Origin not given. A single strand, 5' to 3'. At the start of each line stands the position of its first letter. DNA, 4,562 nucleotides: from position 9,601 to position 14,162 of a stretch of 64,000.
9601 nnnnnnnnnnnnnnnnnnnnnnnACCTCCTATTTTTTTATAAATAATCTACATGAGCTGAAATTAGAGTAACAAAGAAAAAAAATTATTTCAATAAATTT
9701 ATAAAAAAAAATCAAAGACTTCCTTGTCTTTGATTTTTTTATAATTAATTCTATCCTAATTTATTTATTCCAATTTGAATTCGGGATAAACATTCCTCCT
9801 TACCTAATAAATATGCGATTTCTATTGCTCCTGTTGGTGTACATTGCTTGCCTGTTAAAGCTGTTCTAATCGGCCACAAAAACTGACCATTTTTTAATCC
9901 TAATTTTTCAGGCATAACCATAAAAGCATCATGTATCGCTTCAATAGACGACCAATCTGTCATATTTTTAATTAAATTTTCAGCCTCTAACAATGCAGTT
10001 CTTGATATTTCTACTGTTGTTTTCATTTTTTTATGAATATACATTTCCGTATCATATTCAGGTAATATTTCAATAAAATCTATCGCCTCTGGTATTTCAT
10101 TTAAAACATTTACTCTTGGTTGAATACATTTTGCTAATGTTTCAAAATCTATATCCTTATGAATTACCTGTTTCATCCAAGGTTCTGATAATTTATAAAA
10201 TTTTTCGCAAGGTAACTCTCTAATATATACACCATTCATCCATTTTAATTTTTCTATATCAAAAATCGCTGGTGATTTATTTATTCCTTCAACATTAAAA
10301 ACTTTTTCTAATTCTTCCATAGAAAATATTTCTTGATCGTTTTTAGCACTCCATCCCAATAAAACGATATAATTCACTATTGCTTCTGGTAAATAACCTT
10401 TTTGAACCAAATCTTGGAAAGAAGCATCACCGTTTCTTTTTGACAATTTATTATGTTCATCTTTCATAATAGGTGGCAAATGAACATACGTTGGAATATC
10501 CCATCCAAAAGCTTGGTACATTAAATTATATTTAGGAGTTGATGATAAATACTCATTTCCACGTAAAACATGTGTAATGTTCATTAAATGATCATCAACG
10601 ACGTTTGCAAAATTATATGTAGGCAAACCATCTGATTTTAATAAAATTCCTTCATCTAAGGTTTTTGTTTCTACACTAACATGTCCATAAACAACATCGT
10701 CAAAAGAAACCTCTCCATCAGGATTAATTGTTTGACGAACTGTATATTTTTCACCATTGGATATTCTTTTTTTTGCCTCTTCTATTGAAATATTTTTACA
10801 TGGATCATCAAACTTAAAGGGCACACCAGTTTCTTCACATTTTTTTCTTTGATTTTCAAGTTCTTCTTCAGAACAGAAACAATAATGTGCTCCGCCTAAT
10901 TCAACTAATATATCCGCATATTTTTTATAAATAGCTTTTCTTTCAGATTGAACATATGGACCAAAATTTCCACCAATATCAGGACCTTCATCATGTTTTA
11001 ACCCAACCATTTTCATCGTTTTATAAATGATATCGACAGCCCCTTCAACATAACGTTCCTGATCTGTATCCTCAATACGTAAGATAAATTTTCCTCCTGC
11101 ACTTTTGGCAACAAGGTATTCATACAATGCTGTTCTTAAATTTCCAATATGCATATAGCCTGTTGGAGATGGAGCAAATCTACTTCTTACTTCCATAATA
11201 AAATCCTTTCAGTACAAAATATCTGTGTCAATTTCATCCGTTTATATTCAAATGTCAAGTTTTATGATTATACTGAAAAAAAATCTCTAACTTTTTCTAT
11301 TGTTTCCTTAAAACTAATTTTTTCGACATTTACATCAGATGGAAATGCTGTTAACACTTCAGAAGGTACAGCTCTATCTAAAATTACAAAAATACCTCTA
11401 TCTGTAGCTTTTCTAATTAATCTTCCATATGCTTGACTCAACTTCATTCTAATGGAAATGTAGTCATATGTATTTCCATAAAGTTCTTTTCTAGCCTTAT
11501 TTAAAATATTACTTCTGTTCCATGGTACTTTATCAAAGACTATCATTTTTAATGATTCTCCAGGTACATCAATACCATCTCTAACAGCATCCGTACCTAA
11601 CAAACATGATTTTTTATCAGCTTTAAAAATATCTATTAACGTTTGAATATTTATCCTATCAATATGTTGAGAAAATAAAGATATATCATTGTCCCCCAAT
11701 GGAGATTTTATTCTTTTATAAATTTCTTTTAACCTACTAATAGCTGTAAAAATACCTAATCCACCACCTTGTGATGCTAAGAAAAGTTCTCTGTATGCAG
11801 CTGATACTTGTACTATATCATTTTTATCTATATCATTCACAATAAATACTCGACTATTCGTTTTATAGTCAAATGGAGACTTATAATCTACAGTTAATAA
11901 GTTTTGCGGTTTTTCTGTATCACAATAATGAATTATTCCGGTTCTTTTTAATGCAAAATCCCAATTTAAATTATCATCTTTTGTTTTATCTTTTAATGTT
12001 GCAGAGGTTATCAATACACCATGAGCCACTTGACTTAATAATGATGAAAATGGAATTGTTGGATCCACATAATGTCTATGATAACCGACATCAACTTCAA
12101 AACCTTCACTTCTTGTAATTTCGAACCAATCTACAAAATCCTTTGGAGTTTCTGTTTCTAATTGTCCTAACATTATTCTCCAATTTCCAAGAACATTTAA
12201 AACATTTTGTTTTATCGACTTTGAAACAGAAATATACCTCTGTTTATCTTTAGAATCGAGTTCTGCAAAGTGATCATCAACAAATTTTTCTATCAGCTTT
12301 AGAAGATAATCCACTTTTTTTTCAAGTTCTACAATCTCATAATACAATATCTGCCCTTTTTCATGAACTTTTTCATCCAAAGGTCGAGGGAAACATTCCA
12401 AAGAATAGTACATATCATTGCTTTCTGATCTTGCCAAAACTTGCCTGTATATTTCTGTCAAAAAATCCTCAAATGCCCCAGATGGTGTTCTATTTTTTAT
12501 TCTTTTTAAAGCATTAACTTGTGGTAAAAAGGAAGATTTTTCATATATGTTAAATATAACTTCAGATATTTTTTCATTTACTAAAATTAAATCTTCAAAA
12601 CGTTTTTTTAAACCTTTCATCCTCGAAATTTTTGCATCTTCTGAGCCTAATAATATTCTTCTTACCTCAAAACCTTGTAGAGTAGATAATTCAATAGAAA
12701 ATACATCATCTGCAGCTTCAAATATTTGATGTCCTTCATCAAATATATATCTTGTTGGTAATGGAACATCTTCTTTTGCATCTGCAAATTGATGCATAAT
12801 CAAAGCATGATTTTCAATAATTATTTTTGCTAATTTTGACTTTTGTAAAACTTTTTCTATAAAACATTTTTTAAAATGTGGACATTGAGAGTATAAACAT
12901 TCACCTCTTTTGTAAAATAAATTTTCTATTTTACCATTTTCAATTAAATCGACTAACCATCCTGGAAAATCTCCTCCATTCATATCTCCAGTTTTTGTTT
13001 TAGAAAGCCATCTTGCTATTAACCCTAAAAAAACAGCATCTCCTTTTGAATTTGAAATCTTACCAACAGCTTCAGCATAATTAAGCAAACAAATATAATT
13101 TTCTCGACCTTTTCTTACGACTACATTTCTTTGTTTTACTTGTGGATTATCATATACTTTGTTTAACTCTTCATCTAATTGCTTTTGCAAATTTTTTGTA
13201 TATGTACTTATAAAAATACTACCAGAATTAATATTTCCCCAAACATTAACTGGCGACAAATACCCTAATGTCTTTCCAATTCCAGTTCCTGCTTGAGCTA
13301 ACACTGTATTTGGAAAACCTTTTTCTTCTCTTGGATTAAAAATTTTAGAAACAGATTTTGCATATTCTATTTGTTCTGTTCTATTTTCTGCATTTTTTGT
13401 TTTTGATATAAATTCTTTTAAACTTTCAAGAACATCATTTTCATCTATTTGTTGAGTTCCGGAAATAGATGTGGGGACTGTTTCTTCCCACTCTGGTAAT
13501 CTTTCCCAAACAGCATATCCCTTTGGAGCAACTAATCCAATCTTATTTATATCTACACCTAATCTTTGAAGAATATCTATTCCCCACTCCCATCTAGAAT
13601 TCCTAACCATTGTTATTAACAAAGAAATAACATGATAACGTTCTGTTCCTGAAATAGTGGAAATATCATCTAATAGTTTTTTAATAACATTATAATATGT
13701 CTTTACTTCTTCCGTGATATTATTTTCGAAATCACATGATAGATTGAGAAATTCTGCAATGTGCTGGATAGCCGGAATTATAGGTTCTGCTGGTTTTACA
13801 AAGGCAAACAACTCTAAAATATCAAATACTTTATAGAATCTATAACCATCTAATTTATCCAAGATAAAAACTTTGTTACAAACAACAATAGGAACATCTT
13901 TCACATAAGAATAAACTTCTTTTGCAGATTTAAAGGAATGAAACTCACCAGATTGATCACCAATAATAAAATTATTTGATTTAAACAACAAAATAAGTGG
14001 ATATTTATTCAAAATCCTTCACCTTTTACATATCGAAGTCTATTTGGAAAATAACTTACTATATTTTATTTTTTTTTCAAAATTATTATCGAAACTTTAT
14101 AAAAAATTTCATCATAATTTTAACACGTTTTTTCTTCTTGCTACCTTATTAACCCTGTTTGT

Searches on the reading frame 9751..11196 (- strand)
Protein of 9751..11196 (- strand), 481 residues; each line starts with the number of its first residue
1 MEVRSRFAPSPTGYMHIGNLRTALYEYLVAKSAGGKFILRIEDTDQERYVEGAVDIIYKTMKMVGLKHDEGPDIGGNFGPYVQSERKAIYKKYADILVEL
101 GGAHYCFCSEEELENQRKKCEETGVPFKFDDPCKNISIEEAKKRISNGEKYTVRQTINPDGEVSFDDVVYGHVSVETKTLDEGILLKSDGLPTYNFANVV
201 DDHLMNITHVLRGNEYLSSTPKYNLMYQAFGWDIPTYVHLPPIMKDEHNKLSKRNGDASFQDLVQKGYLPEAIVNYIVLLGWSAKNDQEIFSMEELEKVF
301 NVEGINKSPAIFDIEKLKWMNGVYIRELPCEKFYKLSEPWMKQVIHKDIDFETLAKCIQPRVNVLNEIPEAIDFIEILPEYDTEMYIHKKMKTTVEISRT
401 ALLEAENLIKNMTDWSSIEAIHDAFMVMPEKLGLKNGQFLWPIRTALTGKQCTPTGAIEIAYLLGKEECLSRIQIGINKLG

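Call 53: search_protein_families(library=pfam, proteins=[window:9751-11196:-], max_evalue=0.000001)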
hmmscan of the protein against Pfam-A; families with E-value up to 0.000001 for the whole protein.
window:9751-11196:- (481 aa): 2 families
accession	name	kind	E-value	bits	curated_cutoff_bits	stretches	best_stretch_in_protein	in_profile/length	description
PF00749.27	tRNA-synt_1c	-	1.8e-100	336.3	23.4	1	2-319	1-314/314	tRNA synthetases class I (E and Q), catalytic domain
PF19269.4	Anticodon_2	-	6.4e-37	127.5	23.6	1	333-477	2-141/141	Anticodon binding domain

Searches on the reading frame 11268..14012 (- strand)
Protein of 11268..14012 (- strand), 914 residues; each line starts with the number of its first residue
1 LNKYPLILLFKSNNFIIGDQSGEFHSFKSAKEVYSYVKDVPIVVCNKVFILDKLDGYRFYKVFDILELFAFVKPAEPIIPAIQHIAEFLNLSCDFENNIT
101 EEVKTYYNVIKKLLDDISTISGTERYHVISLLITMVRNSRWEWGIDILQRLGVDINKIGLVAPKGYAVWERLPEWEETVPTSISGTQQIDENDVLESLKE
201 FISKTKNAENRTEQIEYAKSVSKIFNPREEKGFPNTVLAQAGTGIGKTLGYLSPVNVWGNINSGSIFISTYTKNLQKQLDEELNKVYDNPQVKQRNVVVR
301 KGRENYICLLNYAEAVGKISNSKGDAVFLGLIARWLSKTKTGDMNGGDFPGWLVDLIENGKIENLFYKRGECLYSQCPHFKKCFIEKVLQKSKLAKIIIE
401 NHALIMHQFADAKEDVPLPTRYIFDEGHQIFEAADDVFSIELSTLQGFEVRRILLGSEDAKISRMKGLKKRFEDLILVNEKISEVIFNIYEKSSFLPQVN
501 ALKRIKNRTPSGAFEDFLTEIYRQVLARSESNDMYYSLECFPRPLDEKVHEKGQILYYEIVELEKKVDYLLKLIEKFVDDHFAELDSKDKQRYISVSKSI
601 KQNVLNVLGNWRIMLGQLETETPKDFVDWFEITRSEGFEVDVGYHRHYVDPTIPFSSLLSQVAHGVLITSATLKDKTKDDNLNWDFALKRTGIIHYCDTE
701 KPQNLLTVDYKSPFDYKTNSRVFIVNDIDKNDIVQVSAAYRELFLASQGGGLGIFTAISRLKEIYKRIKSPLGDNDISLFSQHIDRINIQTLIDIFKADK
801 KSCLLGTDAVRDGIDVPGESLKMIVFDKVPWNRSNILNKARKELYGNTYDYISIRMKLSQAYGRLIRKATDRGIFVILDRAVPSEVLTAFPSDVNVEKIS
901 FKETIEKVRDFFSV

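Call 53: search_protein_families(library=pfam, proteins=[window:11268-14012:-], max_evalue=0.000001)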
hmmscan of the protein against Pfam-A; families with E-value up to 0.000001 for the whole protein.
window:11268-14012:- (914 aa): 1 family
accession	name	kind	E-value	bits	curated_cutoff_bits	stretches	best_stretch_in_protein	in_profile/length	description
PF13307.12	Helicase_C_2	-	2.2e-19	70.6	25.3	1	743-882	4-154/170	Helicase C-terminal domain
